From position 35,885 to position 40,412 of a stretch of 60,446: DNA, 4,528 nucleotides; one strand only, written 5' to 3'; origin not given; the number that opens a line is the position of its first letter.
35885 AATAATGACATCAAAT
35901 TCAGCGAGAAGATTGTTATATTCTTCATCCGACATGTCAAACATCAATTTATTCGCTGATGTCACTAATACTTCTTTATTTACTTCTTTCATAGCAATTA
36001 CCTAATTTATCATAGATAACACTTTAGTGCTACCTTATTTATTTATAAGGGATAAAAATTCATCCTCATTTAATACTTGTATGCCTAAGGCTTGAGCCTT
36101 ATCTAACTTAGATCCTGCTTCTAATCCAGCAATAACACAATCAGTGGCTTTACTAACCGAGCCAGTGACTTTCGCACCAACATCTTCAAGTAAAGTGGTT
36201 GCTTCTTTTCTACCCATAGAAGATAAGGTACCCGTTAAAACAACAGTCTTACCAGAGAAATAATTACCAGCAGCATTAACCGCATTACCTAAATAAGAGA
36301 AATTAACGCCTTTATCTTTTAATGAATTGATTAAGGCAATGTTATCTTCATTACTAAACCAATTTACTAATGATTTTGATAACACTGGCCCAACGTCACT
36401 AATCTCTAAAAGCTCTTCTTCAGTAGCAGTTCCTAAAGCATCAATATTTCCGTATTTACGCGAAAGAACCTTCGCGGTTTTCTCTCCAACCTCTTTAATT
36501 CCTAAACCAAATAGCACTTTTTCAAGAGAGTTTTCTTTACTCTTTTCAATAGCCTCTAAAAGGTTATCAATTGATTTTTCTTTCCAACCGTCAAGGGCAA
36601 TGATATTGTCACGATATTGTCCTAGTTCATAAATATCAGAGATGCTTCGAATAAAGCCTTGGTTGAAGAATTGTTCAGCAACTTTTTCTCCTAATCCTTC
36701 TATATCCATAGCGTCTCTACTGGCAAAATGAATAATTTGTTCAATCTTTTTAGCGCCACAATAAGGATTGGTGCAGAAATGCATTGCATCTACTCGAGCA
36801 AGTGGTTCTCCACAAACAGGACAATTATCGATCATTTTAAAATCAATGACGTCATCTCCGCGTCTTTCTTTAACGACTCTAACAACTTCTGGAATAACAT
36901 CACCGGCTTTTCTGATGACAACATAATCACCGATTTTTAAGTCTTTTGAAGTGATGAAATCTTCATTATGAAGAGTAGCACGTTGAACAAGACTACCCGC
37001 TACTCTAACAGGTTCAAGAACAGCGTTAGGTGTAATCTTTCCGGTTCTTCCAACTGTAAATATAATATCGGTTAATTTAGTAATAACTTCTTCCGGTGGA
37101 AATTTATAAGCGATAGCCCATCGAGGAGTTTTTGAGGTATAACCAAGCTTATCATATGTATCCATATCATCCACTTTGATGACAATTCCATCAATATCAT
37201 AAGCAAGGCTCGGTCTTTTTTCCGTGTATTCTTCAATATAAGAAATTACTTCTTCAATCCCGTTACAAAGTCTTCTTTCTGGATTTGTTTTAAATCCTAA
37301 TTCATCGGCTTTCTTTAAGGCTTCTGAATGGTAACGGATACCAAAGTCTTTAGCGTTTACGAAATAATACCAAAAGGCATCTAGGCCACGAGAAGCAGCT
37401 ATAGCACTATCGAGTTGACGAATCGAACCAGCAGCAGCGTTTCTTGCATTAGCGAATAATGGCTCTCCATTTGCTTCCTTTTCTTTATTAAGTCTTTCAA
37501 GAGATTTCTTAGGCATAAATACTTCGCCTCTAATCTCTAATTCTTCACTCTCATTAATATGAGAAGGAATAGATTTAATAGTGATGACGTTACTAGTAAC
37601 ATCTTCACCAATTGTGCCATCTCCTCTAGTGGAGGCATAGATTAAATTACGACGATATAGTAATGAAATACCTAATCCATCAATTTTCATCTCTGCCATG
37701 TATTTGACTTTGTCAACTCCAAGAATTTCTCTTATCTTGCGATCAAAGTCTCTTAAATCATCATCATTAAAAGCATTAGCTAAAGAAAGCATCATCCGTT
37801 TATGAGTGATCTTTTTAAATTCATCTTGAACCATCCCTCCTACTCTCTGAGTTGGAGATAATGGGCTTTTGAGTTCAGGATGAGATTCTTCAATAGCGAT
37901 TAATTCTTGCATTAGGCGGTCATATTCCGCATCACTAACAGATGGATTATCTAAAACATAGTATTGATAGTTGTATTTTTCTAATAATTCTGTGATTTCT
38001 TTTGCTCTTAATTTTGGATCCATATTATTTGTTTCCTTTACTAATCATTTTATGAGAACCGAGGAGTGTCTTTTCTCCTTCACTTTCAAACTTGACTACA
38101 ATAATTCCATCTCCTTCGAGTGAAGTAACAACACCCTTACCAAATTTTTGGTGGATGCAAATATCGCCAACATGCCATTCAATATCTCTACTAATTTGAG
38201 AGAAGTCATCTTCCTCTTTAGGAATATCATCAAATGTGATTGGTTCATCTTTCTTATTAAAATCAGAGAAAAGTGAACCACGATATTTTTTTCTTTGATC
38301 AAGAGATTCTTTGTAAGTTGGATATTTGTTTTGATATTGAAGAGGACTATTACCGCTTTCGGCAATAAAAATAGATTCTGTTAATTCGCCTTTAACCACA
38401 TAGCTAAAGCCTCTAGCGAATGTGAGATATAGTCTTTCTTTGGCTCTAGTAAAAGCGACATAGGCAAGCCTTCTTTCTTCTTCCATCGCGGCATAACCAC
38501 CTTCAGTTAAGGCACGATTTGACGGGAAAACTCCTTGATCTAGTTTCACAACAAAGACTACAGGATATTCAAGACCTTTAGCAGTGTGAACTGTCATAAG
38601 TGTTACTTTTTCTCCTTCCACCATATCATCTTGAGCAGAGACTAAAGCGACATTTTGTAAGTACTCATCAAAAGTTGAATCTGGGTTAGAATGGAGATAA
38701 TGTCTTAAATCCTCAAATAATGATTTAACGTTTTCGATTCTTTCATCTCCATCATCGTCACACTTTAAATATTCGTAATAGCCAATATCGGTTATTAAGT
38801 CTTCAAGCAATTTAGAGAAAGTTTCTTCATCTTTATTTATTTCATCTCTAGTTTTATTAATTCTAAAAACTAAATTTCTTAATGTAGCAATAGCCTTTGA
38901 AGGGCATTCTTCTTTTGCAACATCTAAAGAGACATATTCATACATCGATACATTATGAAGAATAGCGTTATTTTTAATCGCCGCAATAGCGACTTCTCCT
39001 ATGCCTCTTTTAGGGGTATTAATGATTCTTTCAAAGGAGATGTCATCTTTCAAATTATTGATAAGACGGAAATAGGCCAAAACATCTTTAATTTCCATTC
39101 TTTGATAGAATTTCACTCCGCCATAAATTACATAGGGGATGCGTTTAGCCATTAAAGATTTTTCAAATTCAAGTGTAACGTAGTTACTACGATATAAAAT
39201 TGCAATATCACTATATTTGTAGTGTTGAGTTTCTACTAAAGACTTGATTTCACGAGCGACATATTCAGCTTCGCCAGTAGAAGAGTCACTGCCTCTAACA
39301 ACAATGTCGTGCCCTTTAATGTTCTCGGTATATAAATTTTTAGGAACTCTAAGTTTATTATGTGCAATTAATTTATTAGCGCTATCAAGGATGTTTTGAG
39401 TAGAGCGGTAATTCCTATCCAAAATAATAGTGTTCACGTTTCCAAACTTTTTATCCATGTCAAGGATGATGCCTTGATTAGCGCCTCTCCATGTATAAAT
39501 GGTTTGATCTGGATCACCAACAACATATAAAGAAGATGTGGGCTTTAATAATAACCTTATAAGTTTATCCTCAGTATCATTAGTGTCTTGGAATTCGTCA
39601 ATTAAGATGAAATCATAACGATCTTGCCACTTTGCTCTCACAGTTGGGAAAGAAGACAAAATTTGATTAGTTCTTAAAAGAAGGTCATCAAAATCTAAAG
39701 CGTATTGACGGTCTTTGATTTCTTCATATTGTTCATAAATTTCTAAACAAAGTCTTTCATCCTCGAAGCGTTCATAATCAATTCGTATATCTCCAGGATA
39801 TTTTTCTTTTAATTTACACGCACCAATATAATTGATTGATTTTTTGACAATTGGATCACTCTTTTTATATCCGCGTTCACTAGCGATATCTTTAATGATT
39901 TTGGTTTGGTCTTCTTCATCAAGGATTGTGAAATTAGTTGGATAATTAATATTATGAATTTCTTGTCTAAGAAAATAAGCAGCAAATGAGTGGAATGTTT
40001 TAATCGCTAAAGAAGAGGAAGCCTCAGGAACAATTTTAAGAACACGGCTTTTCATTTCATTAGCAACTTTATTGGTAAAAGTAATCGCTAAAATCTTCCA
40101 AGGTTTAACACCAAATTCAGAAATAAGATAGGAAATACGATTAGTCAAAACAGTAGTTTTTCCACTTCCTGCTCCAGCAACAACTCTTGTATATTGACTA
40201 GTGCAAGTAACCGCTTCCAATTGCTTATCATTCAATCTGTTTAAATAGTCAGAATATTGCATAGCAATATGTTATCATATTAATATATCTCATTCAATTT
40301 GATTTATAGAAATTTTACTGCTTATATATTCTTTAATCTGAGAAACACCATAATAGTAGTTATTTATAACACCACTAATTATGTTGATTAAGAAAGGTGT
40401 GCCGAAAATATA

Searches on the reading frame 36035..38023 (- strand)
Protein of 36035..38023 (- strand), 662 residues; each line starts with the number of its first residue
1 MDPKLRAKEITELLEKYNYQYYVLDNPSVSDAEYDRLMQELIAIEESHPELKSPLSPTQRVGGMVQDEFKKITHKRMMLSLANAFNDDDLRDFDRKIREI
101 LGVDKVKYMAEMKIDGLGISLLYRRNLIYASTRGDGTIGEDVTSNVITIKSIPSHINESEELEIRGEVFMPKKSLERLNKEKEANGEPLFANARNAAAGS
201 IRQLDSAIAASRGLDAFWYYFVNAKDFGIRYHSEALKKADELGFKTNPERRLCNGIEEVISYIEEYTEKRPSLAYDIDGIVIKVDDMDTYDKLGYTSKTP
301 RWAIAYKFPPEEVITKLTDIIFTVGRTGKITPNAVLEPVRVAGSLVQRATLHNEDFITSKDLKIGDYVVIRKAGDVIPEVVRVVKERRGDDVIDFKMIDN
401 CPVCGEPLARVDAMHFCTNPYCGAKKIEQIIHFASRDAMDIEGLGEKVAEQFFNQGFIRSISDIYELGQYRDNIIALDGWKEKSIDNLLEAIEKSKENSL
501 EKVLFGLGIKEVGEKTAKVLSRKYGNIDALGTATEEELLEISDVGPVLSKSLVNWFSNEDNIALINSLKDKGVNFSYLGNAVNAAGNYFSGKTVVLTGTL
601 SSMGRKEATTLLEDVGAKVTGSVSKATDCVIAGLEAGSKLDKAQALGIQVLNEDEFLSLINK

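Call 35: search_protein_families(library=pfam, proteins=[window:36035-38023:-], max_evalue=0.00001)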
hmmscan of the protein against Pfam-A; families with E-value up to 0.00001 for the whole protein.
window:36035-38023:- (662 aa): 6 families
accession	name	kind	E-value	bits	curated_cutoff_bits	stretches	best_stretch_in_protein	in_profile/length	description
PF01653.23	DNA_ligase_aden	-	4.4e-92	308.6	27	1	67-311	2-253/253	NAD-dependent DNA ligase adenylation domain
PF03120.22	DNA_ligase_OB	-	5e-34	116.4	32.9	1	315-389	2-76/79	NAD-dependent DNA ligase OB-fold domain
PF12826.13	HHH_2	-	1e-23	83.7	27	1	503-565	2-64/64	Helix-hairpin-helix motif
PF00533.33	BRCT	-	2.8e-15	56.7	21.3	1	587-660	4-78/78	BRCA1 C Terminus (BRCT) domain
PF14520.12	HHH_5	-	5.5e-10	40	27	0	507-551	5-50/57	Helix-hairpin-helix domain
PF22745.1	Nlig-Ia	-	2.5e-06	28.5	27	1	19-53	18-52/92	DNA ligase-like, N-terminal NAD+-binding domain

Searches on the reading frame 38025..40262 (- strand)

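Call 35: search_protein_families(library=pfam, proteins=[window:38025-40262:-], max_evalue=0.00001)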
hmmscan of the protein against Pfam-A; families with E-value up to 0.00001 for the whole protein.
window:38025-40262:- (745 aa): 6 families
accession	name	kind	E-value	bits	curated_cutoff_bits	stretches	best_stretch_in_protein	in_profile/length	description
PF00580.27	UvrD-helicase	-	2.5e-78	263.9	23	1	10-273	1-270/271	UvrD/REP helicase N-terminal domain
PF13361.12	UvrD_C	-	1.2e-73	249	25.6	1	279-617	1-349/350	UvrD-like helicase C-terminal domain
PF13245.12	AAA_19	-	6.8e-21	75.3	25.1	1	14-257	1-132/134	AAA domain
PF13538.12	UvrD_C_2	-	7.3e-11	42.2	27.4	1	553-614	2-52/52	UvrD-like helicase C-terminal domain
PF01443.25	Viral_helicase1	-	1.7e-09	38.3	21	0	523-613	145-226/228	Viral superfamily 1 RNA helicase core domain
PF13604.12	AAA_30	-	5.6e-07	29.9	27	0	10-73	2-65/191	AAA domain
